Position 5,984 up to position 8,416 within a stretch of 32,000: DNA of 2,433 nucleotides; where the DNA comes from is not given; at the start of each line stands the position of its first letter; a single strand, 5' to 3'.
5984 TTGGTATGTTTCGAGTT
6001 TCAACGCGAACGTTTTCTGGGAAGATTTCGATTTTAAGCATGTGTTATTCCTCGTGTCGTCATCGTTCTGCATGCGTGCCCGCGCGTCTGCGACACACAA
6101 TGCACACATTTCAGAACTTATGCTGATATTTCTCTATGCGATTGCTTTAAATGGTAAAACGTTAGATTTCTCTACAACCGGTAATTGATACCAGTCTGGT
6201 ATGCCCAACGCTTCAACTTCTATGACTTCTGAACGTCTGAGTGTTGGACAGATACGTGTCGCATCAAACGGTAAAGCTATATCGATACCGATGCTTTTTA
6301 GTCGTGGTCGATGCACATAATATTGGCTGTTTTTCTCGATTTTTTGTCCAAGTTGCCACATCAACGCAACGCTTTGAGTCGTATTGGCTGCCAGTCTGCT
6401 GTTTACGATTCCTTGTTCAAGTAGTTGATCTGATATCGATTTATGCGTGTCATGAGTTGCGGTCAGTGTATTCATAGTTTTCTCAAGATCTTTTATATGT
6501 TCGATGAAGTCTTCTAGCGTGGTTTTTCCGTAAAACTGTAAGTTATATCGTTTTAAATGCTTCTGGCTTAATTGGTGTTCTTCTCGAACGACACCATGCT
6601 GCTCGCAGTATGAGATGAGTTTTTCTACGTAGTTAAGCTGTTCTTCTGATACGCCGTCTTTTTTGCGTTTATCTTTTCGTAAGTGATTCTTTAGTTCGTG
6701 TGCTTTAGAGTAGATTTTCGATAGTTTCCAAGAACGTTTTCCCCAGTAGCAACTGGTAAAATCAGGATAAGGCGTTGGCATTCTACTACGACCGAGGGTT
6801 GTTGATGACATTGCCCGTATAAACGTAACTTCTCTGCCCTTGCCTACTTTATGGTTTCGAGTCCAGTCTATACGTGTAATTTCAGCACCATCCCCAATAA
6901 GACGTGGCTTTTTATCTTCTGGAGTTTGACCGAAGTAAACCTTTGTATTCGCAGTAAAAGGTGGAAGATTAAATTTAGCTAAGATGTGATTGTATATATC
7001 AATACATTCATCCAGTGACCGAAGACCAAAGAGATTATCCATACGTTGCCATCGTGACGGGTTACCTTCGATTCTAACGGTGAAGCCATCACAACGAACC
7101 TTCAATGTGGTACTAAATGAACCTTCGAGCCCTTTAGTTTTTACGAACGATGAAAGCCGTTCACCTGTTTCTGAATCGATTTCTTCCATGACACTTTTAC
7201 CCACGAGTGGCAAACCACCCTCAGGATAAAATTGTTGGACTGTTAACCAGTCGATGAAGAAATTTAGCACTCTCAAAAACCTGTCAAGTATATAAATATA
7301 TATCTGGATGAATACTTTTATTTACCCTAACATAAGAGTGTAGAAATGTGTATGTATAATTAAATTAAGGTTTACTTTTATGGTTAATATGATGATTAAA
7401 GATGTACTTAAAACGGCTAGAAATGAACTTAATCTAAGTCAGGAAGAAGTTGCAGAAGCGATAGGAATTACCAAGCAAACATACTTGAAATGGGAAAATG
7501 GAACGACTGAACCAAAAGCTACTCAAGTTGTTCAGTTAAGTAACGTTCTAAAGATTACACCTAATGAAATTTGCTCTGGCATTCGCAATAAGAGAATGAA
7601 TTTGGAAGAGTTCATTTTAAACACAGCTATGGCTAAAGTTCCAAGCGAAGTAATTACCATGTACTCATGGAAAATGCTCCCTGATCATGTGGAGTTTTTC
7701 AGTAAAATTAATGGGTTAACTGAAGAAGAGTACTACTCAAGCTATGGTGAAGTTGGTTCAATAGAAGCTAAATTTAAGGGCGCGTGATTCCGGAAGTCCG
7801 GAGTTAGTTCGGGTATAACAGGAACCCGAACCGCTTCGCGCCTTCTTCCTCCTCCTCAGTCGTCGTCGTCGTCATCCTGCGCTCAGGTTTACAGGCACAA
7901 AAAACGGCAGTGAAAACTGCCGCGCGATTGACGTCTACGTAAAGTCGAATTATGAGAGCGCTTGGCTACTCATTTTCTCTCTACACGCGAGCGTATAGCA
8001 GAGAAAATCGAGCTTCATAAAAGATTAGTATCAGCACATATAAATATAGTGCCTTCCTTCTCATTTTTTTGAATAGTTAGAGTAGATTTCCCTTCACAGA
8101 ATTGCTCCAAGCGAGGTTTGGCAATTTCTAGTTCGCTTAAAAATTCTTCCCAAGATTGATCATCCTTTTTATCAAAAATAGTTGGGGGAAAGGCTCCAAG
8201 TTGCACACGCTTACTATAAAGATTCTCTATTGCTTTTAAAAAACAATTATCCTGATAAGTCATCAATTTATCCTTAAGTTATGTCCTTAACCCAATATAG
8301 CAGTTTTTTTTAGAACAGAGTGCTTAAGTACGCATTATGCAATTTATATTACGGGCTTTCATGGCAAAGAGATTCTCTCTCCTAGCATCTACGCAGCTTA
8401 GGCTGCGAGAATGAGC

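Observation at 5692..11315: Two identical tandem copies of an RS1-like satellite filamentous phage, next to an unrelated complete inovirus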

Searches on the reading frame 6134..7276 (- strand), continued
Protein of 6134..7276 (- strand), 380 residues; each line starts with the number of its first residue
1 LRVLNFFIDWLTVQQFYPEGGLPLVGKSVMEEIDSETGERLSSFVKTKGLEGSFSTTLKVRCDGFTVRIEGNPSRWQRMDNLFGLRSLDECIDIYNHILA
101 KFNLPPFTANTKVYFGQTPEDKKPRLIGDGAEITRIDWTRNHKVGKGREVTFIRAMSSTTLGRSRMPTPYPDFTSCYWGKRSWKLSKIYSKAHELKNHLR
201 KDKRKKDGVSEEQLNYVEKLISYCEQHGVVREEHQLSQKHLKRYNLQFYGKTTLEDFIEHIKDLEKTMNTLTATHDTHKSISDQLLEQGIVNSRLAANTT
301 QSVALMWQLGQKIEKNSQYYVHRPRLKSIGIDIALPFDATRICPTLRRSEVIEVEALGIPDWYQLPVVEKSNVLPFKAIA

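Call 88: search_protein_families(library=ncbifam, proteins=[window:6134-7276:-], max_evalue=0.001)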
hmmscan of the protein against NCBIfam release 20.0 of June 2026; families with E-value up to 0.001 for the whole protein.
window:6134-7276:- (380 aa): 1 family
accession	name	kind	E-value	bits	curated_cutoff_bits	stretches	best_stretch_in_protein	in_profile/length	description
TIGR01629.1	rep_II_X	subfamily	6.5e-13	48.4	29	1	66-267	84-283/407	phage/plasmid replication protein, II/X family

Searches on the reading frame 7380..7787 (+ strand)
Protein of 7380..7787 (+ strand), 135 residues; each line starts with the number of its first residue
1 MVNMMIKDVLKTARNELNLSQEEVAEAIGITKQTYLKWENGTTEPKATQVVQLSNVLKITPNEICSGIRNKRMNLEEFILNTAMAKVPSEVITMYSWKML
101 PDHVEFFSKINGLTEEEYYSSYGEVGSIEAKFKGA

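Call 8: search_protein_families(library=pfam, proteins=[window:7380-7787:+], max_evalue=0.01)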
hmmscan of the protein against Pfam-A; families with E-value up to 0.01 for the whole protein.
window:7380-7787:+ (135 aa): 6 families
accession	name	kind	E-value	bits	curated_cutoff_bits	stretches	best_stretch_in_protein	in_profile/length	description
PF01381.28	HTH_3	-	1.1e-17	64.2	23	1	10-64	1-55/55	Helix-turn-helix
PF12844.13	HTH_19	-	1.4e-12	47.8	30.2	1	10-67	4-61/64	Helix-turn-helix domain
PF13560.12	HTH_31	-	4.4e-09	37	27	1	9-63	5-60/64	Helix-turn-helix domain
PF13443.12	HTH_26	-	2e-05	25.2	22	1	15-65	7-58/63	Cro/C1-type HTH DNA-binding domain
PF15731.11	MqsA_antitoxin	-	8.3e-05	23.2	30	1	8-62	72-125/131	Antitoxin component of bacterial toxin-antitoxin system, MqsA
PF13022.12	HTH_Tnp_1_2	-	0.00013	22.5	27.9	1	13-40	20-48/122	Helix-turn-helix of insertion element transposase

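Call 9: search_protein_families(library=phrogs, proteins=[window:7380-7787:+], max_evalue=0.01)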
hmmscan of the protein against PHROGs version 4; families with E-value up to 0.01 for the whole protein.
window:7380-7787:+ (135 aa): 35 families (the best 25 are shown)
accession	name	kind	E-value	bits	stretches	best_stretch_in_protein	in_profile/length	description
phrog_8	-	transcription regulation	1.1e-17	65.5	1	1-93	72-150/346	transcriptional regulator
phrog_3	-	transcription regulation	1.2e-14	55.9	1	1-98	84-179/430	transcriptional repressor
phrog_4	-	transcription regulation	2.4e-12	47.5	1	4-73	135-200/400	transcriptional repressor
phrog_2967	-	transcription regulation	5.7e-12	46.6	1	7-72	12-77/225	transcriptional regulator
phrog_4836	-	transcription regulation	1.6e-11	45.1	1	9-72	79-142/194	CII-like regulator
phrog_2439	-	transcription regulation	4.6e-11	43.2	1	4-61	6-63/367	transcriptional regulator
phrog_2104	-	unknown function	6.6e-09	36.9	1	9-63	43-96/103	-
phrog_2328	-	transcription regulation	1.9e-08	35.1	1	10-68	20-78/128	transcriptional repressor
phrog_7241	-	transcription regulation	3.5e-08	34.5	1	8-64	64-120/122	transcriptional regulator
phrog_4739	-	unknown function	5e-07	30.5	1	5-69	67-131/167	-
phrog_6962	-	unknown function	1.2e-06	29.7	1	9-48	5-44/73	-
phrog_1373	-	transcription regulation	2.8e-06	28.4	1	5-60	63-118/166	transcriptional regulator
phrog_638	-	transcription regulation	5.5e-06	27.3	1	4-72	2-71/145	transcriptional regulator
phrog_7950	-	transcription regulation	1.3e-05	26.2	1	6-43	8-45/68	transcriptional repressor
phrog_14076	-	transcription regulation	2.1e-05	25.9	1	4-53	12-63/86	transcriptional regulator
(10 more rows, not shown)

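Call 58: find_encoding_contigs(protein=window:7380-7787:+, flank=10000, max_places=10)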
Protein window:7380-7787:+ (135 aa): 10 contigs read that carry it; 7 places shown.
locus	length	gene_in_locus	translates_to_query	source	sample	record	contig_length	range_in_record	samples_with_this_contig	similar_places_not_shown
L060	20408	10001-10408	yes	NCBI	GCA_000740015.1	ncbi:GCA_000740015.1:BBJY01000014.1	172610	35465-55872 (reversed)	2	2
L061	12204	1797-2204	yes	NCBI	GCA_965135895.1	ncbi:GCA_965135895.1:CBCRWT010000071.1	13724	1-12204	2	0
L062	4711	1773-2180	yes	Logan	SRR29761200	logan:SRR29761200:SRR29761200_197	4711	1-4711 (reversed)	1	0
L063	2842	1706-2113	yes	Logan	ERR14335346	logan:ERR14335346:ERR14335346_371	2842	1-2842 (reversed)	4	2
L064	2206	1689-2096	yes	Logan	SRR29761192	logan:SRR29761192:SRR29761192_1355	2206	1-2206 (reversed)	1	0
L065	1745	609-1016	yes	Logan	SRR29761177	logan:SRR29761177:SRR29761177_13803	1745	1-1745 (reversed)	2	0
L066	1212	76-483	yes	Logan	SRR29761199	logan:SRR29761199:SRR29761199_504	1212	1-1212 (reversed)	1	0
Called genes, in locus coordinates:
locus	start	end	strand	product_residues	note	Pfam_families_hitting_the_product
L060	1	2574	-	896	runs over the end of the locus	PF13380:CoA_binding_2, PF13607:Succ_CoA_lig, PF19045:Ligase_CoA_2 (weak), PF13549:ATP-grasp_5, PF13302:Acetyltransf_3, PF00583:Acetyltransf_1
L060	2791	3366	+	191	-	PF05036:SPOR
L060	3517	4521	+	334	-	PF01820:Dala_Dala_lig_N, PF02222:ATP-grasp (weak), PF02786:CPSase_L_D2 (weak), PF07478:Dala_Dala_lig_C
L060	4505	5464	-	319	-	PF00589:Phage_integrase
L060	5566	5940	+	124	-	PF11782:DUF3319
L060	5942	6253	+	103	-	PF01253:SUI1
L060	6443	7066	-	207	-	-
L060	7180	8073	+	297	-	PF00126:HTH_1, PF03466:LysR_substrate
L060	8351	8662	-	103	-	PF02303:Phage_DNA_bind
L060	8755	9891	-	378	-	PF05144:Phage_CRI, PF05155:G2P_X_C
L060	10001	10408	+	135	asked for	PF12844:HTH_19, PF13443:HTH_26 (faint), PF13560:HTH_31, PF01381:HTH_3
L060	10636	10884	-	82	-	-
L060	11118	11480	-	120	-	PF12472:DUF3693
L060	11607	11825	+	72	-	-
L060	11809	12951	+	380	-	PF02486:Rep_trans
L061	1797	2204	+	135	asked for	PF12844:HTH_19, PF13443:HTH_26 (faint), PF13560:HTH_31, PF01381:HTH_3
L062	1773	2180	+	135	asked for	PF12844:HTH_19, PF13443:HTH_26 (faint), PF13560:HTH_31, PF01381:HTH_3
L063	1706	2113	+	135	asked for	PF12844:HTH_19, PF13443:HTH_26 (faint), PF13560:HTH_31, PF01381:HTH_3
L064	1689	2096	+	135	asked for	PF12844:HTH_19, PF13443:HTH_26 (faint), PF13560:HTH_31, PF01381:HTH_3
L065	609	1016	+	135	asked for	PF12844:HTH_19, PF13443:HTH_26 (faint), PF13560:HTH_31, PF01381:HTH_3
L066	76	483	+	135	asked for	PF12844:HTH_19, PF13443:HTH_26 (faint), PF13560:HTH_31, PF01381:HTH_3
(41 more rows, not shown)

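Call 88: search_protein_families(library=ncbifam, proteins=[window:7380-7787:+], max_evalue=0.001)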
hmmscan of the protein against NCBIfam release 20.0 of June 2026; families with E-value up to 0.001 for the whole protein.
window:7380-7787:+ (135 aa): 10 families
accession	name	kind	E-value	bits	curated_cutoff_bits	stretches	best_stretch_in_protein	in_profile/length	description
NF041951.1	phage_RstR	subfamily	4.2e-14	52.7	80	1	4-73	1-70/108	RstR family transcriptional repressor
NF007257.0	PRK09706.1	subfamily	1.9e-10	40.7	101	1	2-73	2-73/135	transcriptional repressor DicA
TIGR03830.1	CxxCG_CxxCG_HTH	subfamily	6.9e-08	32.3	61.8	1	5-61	65-120/127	type II TA system antitoxin MqsA family protein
TIGR00270.2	TIGR00270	equivalog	2e-06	27.7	110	1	8-60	78-130/159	multiprotein bridging factor aMBF1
TIGR03070.1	couple_hipB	subfamily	2.2e-06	27.5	71.65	1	8-57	5-54/58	type II toxin-antitoxin system Y4mF family antitoxin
NF047542.1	telomere_Tap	equivalog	6.2e-06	25.2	600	1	14-58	26-70/695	telomere-associated protein Tap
NF052239.1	antitox_spr1629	equivalog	1.1e-05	24.7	335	1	5-60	2-57/377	spr1629 family repressor/antitoxin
NF003162.0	PRK04140.1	equivalog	1.2e-05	24.6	263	1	8-59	129-180/317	transcriptional regulator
NF041265.1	NadS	equivalog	0.00026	21.2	60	1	6-49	32-74/94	NadS family protein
NF041575.1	antitoxPezA_Strep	equivalog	0.00036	20.5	290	1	5-45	1-41/158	type II toxin-antitoxin system antitoxin PezA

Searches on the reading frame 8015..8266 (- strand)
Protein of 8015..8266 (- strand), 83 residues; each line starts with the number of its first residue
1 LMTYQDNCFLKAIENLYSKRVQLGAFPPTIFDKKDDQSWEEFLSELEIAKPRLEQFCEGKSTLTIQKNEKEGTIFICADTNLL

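Call 8: search_protein_families(library=pfam, proteins=[window:8015-8266:-], max_evalue=0.01)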
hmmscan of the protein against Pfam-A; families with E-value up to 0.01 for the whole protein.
window:8015-8266:- (83 aa): 0 families

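Call 9: search_protein_families(library=phrogs, proteins=[window:8015-8266:-], max_evalue=0.01)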
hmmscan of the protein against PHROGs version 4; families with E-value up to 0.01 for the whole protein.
window:8015-8266:- (83 aa): 0 families

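Call 72: search_protein_representatives(protein=window:8015-8263:-)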
Query: 82 residues. Proteins with E-value up to 0.001 (for the whole library): 4; up to 1e-10: 3; up to 1e-30: 1. The best 4 are listed.
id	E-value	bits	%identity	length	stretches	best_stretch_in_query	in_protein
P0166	4.6e-49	179.5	100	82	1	1-82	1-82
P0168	4.1e-17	77.9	47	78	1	5-78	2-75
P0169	6.1e-12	61.4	44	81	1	4-79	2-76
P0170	7.4e-04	35.7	31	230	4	7-51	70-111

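Call 86: search_protein_families(library=padloc, proteins=[window:8015-8263:-], max_evalue=0.001)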
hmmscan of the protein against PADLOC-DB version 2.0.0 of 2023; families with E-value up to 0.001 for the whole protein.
window:8015-8263:- (82 aa): 0 families
